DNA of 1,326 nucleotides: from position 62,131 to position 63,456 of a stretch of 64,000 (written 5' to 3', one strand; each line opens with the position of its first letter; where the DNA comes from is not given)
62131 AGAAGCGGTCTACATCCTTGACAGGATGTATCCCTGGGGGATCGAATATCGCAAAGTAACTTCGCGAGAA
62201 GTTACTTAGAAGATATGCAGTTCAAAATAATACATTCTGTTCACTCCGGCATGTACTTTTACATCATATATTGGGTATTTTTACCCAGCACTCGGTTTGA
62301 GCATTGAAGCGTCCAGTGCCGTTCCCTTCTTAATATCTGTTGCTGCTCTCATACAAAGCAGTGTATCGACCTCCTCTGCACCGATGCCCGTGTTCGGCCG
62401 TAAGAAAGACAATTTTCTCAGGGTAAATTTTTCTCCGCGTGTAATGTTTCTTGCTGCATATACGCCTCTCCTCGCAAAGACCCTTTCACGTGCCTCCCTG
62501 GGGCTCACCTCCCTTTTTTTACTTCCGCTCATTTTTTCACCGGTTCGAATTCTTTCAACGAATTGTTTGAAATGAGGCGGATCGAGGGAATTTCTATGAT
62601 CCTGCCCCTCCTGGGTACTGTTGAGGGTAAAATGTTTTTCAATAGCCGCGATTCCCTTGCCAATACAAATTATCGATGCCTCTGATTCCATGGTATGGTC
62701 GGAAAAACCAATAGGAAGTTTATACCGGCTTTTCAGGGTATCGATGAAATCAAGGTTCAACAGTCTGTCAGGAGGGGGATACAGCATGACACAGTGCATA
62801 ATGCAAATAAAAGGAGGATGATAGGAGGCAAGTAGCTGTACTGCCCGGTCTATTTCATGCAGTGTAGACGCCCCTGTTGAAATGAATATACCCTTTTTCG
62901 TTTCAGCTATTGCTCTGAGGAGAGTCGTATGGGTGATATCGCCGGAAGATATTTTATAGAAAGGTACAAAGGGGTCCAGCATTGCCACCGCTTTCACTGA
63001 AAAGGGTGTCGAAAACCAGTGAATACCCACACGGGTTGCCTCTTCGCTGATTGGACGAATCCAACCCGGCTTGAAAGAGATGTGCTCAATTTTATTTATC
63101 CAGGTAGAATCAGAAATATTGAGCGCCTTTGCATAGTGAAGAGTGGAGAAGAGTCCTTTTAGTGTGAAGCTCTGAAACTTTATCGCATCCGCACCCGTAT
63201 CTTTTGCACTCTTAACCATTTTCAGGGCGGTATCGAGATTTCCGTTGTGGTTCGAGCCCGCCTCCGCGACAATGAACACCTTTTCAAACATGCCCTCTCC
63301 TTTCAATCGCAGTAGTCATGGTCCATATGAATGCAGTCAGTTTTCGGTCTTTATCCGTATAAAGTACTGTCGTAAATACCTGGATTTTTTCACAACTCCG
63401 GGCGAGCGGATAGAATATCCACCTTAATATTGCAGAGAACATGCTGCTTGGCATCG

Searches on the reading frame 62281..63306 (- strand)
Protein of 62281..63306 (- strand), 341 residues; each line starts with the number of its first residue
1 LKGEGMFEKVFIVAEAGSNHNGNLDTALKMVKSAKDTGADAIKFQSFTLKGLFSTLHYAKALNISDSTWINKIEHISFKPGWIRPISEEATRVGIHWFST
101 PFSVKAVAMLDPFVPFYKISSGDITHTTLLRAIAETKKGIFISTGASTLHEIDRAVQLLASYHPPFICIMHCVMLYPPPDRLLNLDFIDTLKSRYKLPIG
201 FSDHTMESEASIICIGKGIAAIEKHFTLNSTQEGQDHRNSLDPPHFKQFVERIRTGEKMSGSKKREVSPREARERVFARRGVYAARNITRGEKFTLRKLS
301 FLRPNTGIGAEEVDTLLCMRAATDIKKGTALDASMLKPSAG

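Call 56: search_protein_families(library=pfam, proteins=[window:62281-63306:-], max_evalue=0.001)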
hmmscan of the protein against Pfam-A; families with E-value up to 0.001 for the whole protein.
window:62281-63306:- (341 aa): 2 families
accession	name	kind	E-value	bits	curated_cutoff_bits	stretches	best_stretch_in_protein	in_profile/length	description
PF03102.20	NeuB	-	1.1e-66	225.2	22.1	1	30-264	1-240/241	NeuB family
PF08666.17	SAF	-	8.7e-07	29.8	21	1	280-337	2-63/63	SAF domain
